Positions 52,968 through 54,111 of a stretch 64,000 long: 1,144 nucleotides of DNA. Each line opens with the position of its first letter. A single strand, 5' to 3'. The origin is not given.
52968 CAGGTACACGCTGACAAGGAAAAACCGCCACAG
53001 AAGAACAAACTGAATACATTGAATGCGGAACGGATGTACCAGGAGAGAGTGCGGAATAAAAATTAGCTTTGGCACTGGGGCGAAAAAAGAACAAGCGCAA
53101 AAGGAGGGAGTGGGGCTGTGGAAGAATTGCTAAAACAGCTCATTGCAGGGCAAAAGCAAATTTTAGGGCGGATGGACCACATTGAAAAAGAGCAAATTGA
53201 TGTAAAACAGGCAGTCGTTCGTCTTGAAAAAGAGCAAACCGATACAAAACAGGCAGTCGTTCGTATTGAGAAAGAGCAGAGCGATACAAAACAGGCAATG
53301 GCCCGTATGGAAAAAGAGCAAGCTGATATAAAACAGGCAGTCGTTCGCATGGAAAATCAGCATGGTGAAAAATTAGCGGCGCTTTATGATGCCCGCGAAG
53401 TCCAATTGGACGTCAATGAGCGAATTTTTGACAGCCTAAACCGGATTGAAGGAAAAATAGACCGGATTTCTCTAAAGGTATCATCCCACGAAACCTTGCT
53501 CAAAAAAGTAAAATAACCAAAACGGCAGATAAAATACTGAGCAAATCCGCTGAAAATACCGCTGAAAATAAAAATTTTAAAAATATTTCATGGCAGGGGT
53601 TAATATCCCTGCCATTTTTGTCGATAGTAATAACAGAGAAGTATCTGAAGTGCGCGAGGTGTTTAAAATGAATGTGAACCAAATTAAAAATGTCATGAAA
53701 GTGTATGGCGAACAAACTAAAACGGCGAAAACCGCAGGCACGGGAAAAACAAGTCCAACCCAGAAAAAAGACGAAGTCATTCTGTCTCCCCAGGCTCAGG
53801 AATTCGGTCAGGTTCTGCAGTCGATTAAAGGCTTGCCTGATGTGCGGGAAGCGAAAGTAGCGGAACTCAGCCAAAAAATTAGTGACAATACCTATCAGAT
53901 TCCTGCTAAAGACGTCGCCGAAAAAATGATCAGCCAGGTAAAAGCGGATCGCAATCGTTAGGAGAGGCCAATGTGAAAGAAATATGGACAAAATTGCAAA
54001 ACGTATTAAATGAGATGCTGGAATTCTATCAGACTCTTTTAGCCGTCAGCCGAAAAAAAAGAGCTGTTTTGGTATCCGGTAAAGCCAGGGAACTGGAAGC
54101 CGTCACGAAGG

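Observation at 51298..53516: Two related tandem-repeat proteins and an HD-GYP phosphodiesterase inserted into the otherwise Bacillus-like comF-yvyF-flgM synteny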

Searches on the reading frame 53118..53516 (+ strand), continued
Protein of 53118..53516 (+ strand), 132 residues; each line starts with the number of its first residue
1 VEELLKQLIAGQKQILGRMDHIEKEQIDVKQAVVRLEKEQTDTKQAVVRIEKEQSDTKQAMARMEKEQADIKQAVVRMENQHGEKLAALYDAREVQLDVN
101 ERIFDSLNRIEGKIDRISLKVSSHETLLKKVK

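Call 30: search_protein_families(library=phrogs, proteins=[P0127, P0123, P0134, P0125, P0131], max_evalue=0.1)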
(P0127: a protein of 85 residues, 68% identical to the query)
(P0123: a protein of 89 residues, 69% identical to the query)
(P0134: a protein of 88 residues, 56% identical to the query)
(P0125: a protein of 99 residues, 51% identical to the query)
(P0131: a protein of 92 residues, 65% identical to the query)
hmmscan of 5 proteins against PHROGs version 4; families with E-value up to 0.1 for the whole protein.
P0127 (85 aa): 6 families
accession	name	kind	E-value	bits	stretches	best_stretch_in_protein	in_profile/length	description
phrog_5553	-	unknown function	5.8e-05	24.3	1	4-70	3-68/114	-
phrog_29319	-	unknown function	0.0025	18.8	1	54-68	20-34/43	-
phrog_1103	-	unknown function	0.0068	17.5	0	53-79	14-40/80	-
phrog_12220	-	unknown function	0.012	16.7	1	54-73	56-75/89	-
phrog_29515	-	unknown function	0.054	14.9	1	23-71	45-96/140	-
phrog_15901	-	unknown function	0.07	14.7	0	14-61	36-83/94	-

P0123 (89 aa): 10 families
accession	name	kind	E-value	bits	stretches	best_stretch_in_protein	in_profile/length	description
phrog_25353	-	unknown function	1.5e-09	39.1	1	2-37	3-38/74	-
phrog_15901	-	unknown function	1.2e-07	33.2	1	8-65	24-83/94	-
phrog_29319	-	unknown function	0.0018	19.2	1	58-72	20-34/43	-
phrog_12220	-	unknown function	0.0083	17.3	1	58-77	56-75/89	-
phrog_13258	-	head and packaging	0.01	17.4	1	8-73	27-92/92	virion structural protein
phrog_689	-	lysis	0.024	15.9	0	20-38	6-24/91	holin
phrog_3737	-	tail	0.024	15.1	1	2-59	146-203/270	tail fiber protein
phrog_11953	-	DNA, RNA and nucleotide metabolism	0.053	14.3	0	3-44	74-113/154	exonuclease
phrog_462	-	other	0.054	14.7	0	3-77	48-96/101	lipoprotein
phrog_2605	-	unknown function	0.089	14.1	0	21-55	20-54/69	-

P0134 (88 aa): 11 families
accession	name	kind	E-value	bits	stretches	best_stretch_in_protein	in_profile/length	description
phrog_12220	-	unknown function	0.00051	21.2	0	61-88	56-84/89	-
phrog_5553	-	unknown function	0.0014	19.9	1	8-83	3-74/114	-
phrog_1103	-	unknown function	0.0021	19.1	0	23-42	23-42/80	-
phrog_7090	-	unknown function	0.0081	17.7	1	12-51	57-94/127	-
phrog_9414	-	unknown function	0.023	15.7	0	14-35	46-67/71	-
phrog_15901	-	unknown function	0.029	15.9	1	23-75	38-83/94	-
phrog_1058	-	unknown function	0.03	15.4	1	13-76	59-122/134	-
phrog_13632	-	unknown function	0.06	14.8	0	5-56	37-86/119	-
phrog_11953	-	DNA, RNA and nucleotide metabolism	0.07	13.9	1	12-83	14-89/154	exonuclease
phrog_29319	-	unknown function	0.075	14.1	0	61-75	20-34/43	-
phrog_5052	-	unknown function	0.083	14.2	0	15-34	4-23/78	-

P0125 (99 aa): 10 families
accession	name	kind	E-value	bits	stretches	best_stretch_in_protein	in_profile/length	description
phrog_15901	-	unknown function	5.8e-06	27.8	1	2-74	2-82/94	-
phrog_6136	-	unknown function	0.0018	19.2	1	13-45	42-74/120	-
phrog_2990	-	unknown function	0.0037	18.5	0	10-54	59-103/133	-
phrog_1103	-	unknown function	0.0053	17.8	1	66-93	13-40/80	-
phrog_29319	-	unknown function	0.0088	17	1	68-87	20-38/43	-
phrog_12220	-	unknown function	0.014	16.6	1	66-87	54-75/89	-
phrog_1625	-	moron, auxiliary metabolic gene and host takeover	0.06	14.4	0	4-48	62-106/110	involved in bacteriocin production or immunity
phrog_5553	-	unknown function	0.065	14.5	0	8-61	3-41/114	-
phrog_7686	-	lysis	0.072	14.3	1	13-57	44-88/112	Rz-like spanin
phrog_3550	-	unknown function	0.087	14.2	0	20-42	33-55/79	-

P0131 (92 aa): 5 families
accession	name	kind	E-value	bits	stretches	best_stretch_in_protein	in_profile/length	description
phrog_15901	-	unknown function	1.6e-07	32.9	1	21-63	36-78/94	-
phrog_5620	-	unknown function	0.0065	17.4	1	11-43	25-57/60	-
phrog_5553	-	unknown function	0.0081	17.4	1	13-91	29-110/114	-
phrog_1103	-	unknown function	0.051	14.6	0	57-86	11-40/80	-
phrog_12220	-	unknown function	0.098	13.8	0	61-81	56-76/89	-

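Call 31: search_dna_similar(query=P0123, collection=phages, mode=protein, max_evalue=0.01, max_rows=20)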
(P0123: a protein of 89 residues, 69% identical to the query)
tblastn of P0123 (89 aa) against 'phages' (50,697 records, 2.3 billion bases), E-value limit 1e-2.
Records with a match: 8; places in all: 8; records where one place covers at least 80% of the query: 0.
Best place of each record, by identity: <60% 8.
By first word of the organism name: Clostridium 8.
By host as written in the record: Clostridium tetani ATCC 453 2; Clostridium tetani ATCC 9441 2; Clostridium tetani ATCC 19406 2; Clostridium tetani C2 2.
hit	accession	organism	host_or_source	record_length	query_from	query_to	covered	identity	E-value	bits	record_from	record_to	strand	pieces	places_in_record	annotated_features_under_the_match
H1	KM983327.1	Clostridium phage phiCT453A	Clostridium tetani ATCC 453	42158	7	49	48%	42.2%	5e-4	42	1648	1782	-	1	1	hypothetical protein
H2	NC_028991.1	Clostridium phage phiCT453A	Clostridium tetani ATCC 453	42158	7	49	48%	42.2%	5e-4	42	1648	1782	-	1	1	hypothetical protein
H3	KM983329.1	Clostridium phage phiCT9441A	Clostridium tetani ATCC 9441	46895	7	49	48%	40.0%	2e-3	41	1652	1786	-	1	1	hypothetical protein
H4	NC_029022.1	Clostridium phage phiCT9441A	Clostridium tetani ATCC 9441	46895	7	49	48%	40.0%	2e-3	41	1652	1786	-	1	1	hypothetical protein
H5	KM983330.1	Clostridium phage phiCT19406A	Clostridium tetani ATCC 19406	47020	7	49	48%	40.0%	2e-3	41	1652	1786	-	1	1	hypothetical protein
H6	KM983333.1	Clostridium phage phiCTC2A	Clostridium tetani C2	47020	7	49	48%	40.0%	2e-3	41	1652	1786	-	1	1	hypothetical protein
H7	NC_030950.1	Clostridium phage phiCT19406A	Clostridium tetani ATCC 19406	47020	7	49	48%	40.0%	2e-3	41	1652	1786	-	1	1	hypothetical protein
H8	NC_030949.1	Clostridium phage phiCTC2A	Clostridium tetani C2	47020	7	49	48%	40.0%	2e-3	41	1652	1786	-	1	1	hypothetical protein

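Call 33: get_annotated_region(hit=H2, flank=4000)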
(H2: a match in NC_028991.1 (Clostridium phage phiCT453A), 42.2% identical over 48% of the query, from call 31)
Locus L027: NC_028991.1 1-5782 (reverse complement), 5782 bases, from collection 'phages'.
description: Clostridium phage phiCT453A, complete genome.
organism: Clostridium phage phiCT453A (NCBI taxid 1567012)
taxonomy: Viruses; Duplodnaviria; Heunggongvirae; Uroviricota; Caudoviricetes
host: Clostridium tetani ATCC 453; source: -; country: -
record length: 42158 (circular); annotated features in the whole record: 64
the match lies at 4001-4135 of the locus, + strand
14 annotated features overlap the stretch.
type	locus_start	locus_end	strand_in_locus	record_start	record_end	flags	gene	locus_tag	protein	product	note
CDS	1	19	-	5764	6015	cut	-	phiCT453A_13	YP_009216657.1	hypothetical protein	-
CDS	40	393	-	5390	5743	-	-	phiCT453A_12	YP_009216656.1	hypothetical protein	-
CDS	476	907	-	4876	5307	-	-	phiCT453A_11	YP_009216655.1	hypothetical protein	hypothetical protein, similar to CTC01073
CDS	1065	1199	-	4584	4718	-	-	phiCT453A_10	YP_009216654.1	hypothetical protein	-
CDS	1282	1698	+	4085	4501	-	-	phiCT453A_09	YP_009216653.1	hypothetical protein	hypothetical protein, similar to CTC01072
CDS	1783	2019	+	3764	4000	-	-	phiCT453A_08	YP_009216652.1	YozE family protein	hypothetical protein containing DUF1250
CDS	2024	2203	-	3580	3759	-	-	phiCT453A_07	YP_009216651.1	hypothetical protein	-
CDS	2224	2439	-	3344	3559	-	-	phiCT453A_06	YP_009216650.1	helix-turn-helix transcriptional regulator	-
CDS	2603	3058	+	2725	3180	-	-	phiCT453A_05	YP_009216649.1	helix-turn-helix domain-containing protein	-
CDS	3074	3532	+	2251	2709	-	-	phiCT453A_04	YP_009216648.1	metallo-protease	gp23-like phage protein containing DUF955, identical to CTC01069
CDS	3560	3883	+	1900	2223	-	-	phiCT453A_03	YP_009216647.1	hypothetical protein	hypothetical protein containing DUF948, similar to CTC01068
CDS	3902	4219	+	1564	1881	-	-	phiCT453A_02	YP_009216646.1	hypothetical protein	-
CDS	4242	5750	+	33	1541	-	-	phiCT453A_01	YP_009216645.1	integrase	Serine recombinase, similar to CTC01067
misc_recomb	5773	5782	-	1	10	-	-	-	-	-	attL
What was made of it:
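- Closest known: PHROG phrog_15901. Same: Two paralogues sit side by side in that phage, as X and Y sit near each other here (call 33).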

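Call 42: find_related_loci(query=A1, collection=viral_contigs, flank=5000)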
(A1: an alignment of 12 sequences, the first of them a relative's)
Query A1 (89 aa) in viral_contigs; peptide patterns used: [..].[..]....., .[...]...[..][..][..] (x = any residue, [..] = any of these).
44 stretches matched a pattern; 6 encode a relative of the query (tblastn E <= 1e-3); 6 distinct loci.
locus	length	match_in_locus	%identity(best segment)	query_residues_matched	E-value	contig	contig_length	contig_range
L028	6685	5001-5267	100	1-89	5e-57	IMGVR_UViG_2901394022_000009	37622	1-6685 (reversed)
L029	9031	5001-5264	50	3-89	2e-25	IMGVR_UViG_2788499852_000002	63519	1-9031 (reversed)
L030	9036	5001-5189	62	27-89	7e-24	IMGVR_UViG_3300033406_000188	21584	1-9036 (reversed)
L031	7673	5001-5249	40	2-80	2e-14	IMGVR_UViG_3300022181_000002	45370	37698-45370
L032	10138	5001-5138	57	10-55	8e-14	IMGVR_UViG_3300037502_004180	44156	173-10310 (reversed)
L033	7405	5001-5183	48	17-79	7e-13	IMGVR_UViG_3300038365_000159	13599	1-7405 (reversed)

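Call 47: search_protein_families(library=padloc, proteins=[window:53118-53516:+, P0123, P0127, L032:5250-5621:+, L032:7376-7642:+, L027:3902-4219:+, L027:3560-3883:+], max_evalue=0.1)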
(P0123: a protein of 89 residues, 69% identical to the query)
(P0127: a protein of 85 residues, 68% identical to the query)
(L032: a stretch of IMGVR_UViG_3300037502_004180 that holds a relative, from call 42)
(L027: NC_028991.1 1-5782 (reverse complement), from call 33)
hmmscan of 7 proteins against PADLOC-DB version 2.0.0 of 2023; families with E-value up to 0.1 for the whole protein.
window:53118-53516:+ (132 aa): 6 families
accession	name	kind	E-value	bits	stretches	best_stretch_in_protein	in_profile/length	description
PDLC00511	JetC1|JetC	-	0.00048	16.2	1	9-87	652-729/1108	DUF3584 domain; MukB-like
PDLC00579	JetC3|JetC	-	0.0053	12.7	1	10-109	839-939/1453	DUF3584 domain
PDLC03863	LmuB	-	0.048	10.3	1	36-129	339-432/610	-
PDLC02153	Cas13b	-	0.066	9.5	1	2-83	434-514/903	-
PDLC02722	PbeC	-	0.089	9.4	1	29-128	359-458/643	PbeC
PDLC02886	DpdH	-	0.092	10.9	0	63-116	24-76/80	DpdH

P0123 (89 aa): 0 families

P0127 (85 aa): 0 families

L032:5250-5621:+ (123 aa): 3 families
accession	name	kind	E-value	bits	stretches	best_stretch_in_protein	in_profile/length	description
PDLC00582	JetC3|JetC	-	0.0055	12.5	1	10-121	413-521/1472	DUF3584 domain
PDLC00251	LmuB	-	0.0057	13.4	1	58-118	222-282/556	AAA ATPase domain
PDLC00258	LmuB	-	0.033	11.6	1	5-118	181-277/376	AAA ATPase domain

L032:7376-7642:+ (88 aa): 8 families
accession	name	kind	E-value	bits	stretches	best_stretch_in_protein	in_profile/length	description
PDLC02756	PbeC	-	0.00023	18.3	1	7-85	214-292/643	PbeC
PDLC02667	DndD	-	0.00092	16.1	1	7-84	213-290/657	DndD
PDLC03867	LmuB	-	0.00094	15.8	1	10-75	345-410/605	-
PDLC00507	JetC1|JetC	-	0.0014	15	1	9-79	756-822/1215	DUF3584 domain; MukB-like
PDLC02717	PbeC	-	0.0029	14.1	1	9-86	417-487/610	PbeC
PDLC02668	DndD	-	0.0047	14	1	10-83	215-288/659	DndD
PDLC00503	JetC1|JetC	-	0.0051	12.9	1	5-80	663-738/1146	DUF3584 domain; MukB-like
PDLC00006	DruC1|DruC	-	0.014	11.9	1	12-80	180-247/626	Unknown function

L027:3902-4219:+ (105 aa): 0 families

L027:3560-3883:+ (107 aa): 28 families (the best 25 are shown)
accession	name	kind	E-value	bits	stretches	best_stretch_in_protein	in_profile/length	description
PDLC03860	LmuB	-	0.00024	17.8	1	8-105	183-282/565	-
PDLC03863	LmuB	-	0.00028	17.7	1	6-93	344-428/610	-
PDLC02714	PbeC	-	0.00068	16.6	1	11-93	210-459/651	PbeC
PDLC00025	DruG2|DruG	-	0.00099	15.8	1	14-93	356-435/704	Unknown function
PDLC00580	JetC3|JetC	-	0.001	15.4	1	6-102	287-383/1068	DUF3584 domain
PDLC02741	PbeC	-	0.0015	15.1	1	2-96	363-458/644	PbeC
PDLC00006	DruC1|DruC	-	0.0038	13.7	1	1-103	173-275/626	Unknown function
PDLC02730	PbeC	-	0.0041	13.9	1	4-94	398-491/651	PbeC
PDLC00507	JetC1|JetC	-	0.0054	13.1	1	9-92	746-829/1215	DUF3584 domain; MukB-like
PDLC03859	LmuB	-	0.0066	13.7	1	5-100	355-455/611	-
PDLC00582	JetC3|JetC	-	0.0066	12.3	1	6-102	856-948/1472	DUF3584 domain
PDLC00253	LmuB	-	0.0073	12.9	1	12-90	216-287/567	AAA ATPase domain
PDLC00583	JetC3|JetC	-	0.0081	12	1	5-96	797-894/1471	DUF3584 domain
PDLC00551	JetC2|JetC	-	0.011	11.5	1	5-101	883-977/1365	DUF3584 domain; MukB-like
PDLC03865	LmuB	-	0.018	11.2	1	3-101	624-724/1007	-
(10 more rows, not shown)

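Call 56: search_protein_families(library=pfam, proteins=[L030:4502-4942:+, L030:5268-5699:+, L030:5788-6873:+, L032:4455-4847:+, L032:5677-6012:+, L033:4439-4828:+, L033:5227-5445:+, L029:4394-4852:+, L031:3777-4862:+, L032:7723-9375:+], max_evalue=0.001)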
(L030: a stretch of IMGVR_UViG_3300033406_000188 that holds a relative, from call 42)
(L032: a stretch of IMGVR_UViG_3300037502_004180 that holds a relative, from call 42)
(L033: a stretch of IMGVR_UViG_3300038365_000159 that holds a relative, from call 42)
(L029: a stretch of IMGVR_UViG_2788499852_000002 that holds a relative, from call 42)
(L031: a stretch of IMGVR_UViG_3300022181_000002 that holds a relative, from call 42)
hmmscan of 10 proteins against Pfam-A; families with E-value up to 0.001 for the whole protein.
L030:4502-4942:+ (146 aa): 5 families
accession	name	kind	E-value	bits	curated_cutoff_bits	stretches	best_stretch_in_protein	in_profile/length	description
PF01381.28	HTH_3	-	1.2e-17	64.1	23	1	11-65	1-55/55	Helix-turn-helix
PF12844.13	HTH_19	-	1.2e-10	41.6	30.2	1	10-67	3-60/64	Helix-turn-helix domain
PF13560.12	HTH_31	-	4.1e-10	40.3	27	1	7-63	2-59/64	Helix-turn-helix domain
PF07022.19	Phage_CI_repr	-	1.3e-05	25.8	22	1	14-70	6-62/65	Bacteriophage CI repressor helix-turn-helix domain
PF13443.12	HTH_26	-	2.8e-05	24.7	22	1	10-67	1-59/63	Cro/C1-type HTH DNA-binding domain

L030:5268-5699:+ (143 aa): 1 family
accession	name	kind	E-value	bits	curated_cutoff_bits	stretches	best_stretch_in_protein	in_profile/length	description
PF06114.19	Peptidase_M78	-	1.2e-15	57.9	22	1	24-108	2-86/123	IrrE N-terminal-like domain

L030:5788-6873:+ (361 aa): 2 families
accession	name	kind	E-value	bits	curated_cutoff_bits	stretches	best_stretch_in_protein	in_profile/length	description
PF04313.20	HSDR_N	-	2e-14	54.4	25.1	1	46-125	111-197/198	Type I restriction enzyme R protein N terminus (HSDR_N)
PF13588.12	HSDR_N_2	-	3.8e-06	27.4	25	1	25-118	3-94/110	Type I restriction enzyme R protein N terminus (HSDR_N)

L032:4455-4847:+ (130 aa): 6 families
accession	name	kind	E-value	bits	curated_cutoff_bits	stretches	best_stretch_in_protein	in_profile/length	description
PF01381.28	HTH_3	-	6.1e-15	55.4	23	1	10-62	3-55/55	Helix-turn-helix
PF12844.13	HTH_19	-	3.3e-12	46.6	30.2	1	6-63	2-59/64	Helix-turn-helix domain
PF13443.12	HTH_26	-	3.2e-10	40.5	22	1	7-66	1-61/63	Cro/C1-type HTH DNA-binding domain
PF13560.12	HTH_31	-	1.6e-05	25.5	27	1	6-60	4-59/64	Helix-turn-helix domain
PF08279.18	HTH_11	-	0.00061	20.1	25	0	11-38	9-37/55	HTH domain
PF01047.28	MarR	-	0.0009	19.5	24.6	0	8-38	9-39/59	MarR family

L032:5677-6012:+ (111 aa): 1 family
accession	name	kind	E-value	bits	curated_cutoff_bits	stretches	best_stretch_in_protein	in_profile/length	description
PF20573.4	DUF6782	-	1.2e-05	25.1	27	1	42-94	67-116/241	Putative metallopeptidase family (DUF6782)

L033:4439-4828:+ (129 aa): 4 families
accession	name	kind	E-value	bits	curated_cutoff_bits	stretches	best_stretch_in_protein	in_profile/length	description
PF01381.28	HTH_3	-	8.8e-17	61.3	23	1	8-60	3-55/55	Helix-turn-helix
PF12844.13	HTH_19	-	6.6e-15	55.2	30.2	1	4-65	2-63/64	Helix-turn-helix domain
PF13560.12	HTH_31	-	3.4e-08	34.1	27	1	5-58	5-59/64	Helix-turn-helix domain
PF13443.12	HTH_26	-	1.1e-05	26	22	1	6-65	2-62/63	Cro/C1-type HTH DNA-binding domain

L033:5227-5445:+ (72 aa): 0 families

L029:4394-4852:+ (152 aa): 3 families
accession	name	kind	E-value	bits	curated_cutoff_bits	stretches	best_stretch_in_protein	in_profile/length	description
PF01381.28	HTH_3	-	3.1e-12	46.8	23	1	18-73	1-55/55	Helix-turn-helix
PF13560.12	HTH_31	-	2.4e-09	37.8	27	1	14-72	2-60/64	Helix-turn-helix domain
PF12844.13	HTH_19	-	1.2e-07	32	30.2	1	18-77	4-62/64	Helix-turn-helix domain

L031:3777-4862:+ (361 aa): 2 families
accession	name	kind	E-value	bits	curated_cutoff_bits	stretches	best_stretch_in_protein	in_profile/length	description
PF01381.28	HTH_3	-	9.3e-09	35.6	23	1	27-72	8-53/55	Helix-turn-helix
PF06114.19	Peptidase_M78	-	1.4e-05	25.3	22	1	257-312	41-97/123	IrrE N-terminal-like domain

L032:7723-9375:+ (550 aa): 3 families
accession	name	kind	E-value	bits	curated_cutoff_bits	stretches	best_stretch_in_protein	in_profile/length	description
PF00239.26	Resolvase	-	2.8e-37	128.5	23.3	1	6-157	1-145/145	Resolvase, N terminal domain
PF07508.19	Recombinase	-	6.7e-13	49.2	21.1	1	190-320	1-102/102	Recombinase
PF13408.12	Zn_ribbon_recom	-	1.4e-10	41.8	25.3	1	335-397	1-57/58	Recombinase zinc beta ribbon domain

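Call 67: predict_structure(alignment_id=A2)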
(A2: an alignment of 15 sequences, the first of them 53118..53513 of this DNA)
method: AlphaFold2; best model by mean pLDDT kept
length: 132 residues; sequences in the alignment: 15
mean_pLDDT: 94.2   pTM: 0.49
mean pLDDT of the five models: 94.2, 92.3, 91.7, 90.9, 89.6
residues with pLDDT >= 90: 116; 70-90: 15; 50-70: 1; < 50: 0
segments of 3 or more residues with pLDDT < 50: none
pLDDT, mean of each block of 10 residues (from residue 1): 90 95 97 98 98 98 97 96 95 96 96 93 81 73
secondary structure, 60 per line:
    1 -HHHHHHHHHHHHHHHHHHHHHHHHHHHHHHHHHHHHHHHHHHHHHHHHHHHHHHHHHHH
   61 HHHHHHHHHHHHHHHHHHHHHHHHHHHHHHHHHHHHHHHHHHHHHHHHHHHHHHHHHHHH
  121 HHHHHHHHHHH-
elements in order: H2-131
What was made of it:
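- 53118..53516 (+): Gene Y, 132 aa, GTG start after the AAGGAGG ribosome-binding site. Y-type member of the superfamily: N-terminal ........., then 4 x 14-aa repeats, then the conserved module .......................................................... AlphaFold2 predicts one helix, residues 2-131, pLDDT 94.2 (call 67).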

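Call 77: search_solved_structures(query=A1, max_evalue=1)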
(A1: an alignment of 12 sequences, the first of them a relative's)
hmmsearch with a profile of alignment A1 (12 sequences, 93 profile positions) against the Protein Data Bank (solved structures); distinct sequences matched with E-value up to 1: 13.
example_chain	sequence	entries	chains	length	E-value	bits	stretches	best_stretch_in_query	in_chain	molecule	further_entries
2yny_A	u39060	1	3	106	0.082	16.5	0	15-44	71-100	GENERAL CONTROL PROTEIN GCN4, PUTATIVE INNER MEMBRANE PROTEIN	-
2wpq_A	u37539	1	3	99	0.1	16.2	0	23-61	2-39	TRIMERIC AUTOTRANSPORTER ADHESIN FRAGMENT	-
9v2v_I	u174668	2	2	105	0.19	15.3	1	9-76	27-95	Transcriptional regulatory protein PHO23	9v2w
2yo3_A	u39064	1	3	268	0.31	14.7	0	13-43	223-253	GENERAL CONTROL PROTEIN GCN4, PUTATIVE INNER MEMBRANE PROTEIN, GENERAL CONTROL PROTEIN GCN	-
3zmf_A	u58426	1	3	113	0.55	13.8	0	21-44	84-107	GENERAL CONTROL PROTEIN GCN4, PUTATIVE INNER MEMBRANE PROTEIN, GENERAL CONTROL PROTEIN GCN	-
7oah_A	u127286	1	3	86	0.58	13.8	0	9-44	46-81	General control transcription factor GCN4,conserved hypothetical protein residues 311-335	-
4c46_A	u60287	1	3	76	0.65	13.6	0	22-93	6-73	GENERAL CONTROL PROTEIN GCN4, GENERAL CONTROL PROTEIN GCN4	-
5apw_A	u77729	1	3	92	0.67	13.6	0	11-44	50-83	GENERAL CONTROL PROTEIN GCN4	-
6tmg_l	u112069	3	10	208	0.7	13.5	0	25-60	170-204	ATPTG8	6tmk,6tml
8ohn_A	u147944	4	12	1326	0.81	13.3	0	16-44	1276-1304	Spike glycoprotein | Spike glycoprotein,General control transcription factor GCN4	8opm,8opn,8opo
7oaa_A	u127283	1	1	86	0.83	13.3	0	9-44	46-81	General control transcription factor GCN4,conserved hypothetical protein residues 311-335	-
2xzr_A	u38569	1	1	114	0.92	13.1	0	12-44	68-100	IMMUNOGLOBULIN-BINDING PROTEIN EIBD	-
9bqx_A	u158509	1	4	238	0.92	13.1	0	21-54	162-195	Amphiphysin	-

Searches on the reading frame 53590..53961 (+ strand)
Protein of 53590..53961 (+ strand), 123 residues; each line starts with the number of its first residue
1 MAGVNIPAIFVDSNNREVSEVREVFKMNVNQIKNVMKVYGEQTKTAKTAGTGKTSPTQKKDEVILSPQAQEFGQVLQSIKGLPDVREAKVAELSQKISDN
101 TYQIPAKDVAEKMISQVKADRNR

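Call 3: search_protein_families(library=pfam, proteins=[window:53590-53961:+], max_evalue=1)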
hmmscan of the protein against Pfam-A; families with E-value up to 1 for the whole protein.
window:53590-53961:+ (123 aa): 4 families
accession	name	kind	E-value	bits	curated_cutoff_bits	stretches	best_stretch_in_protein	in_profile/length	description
PF04316.19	FlgM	-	7.1e-17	61.8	25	1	61-114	1-54/55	Anti-sigma-28 factor, FlgM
PF08235.19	LNS2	-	0.013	15.3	32.3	0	70-104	62-94/226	LNS2 (Lipin/Ned1/Smp2)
PF01256.23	Carb_kinase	-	0.12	12.2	27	1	57-98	112-153/242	NAD(P)H-hydrate dehydratase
PF06722.18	EryCIII-like_C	-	0.16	12.4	31.7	1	42-116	59-132/145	Erythromycin biosynthesis protein CIII-like, C-terminal domain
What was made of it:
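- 53668..53961 (+): flgM (anti-sigma-28 factor), corrected start, 97 aa. PF04316 at 7e-17 (call 3).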
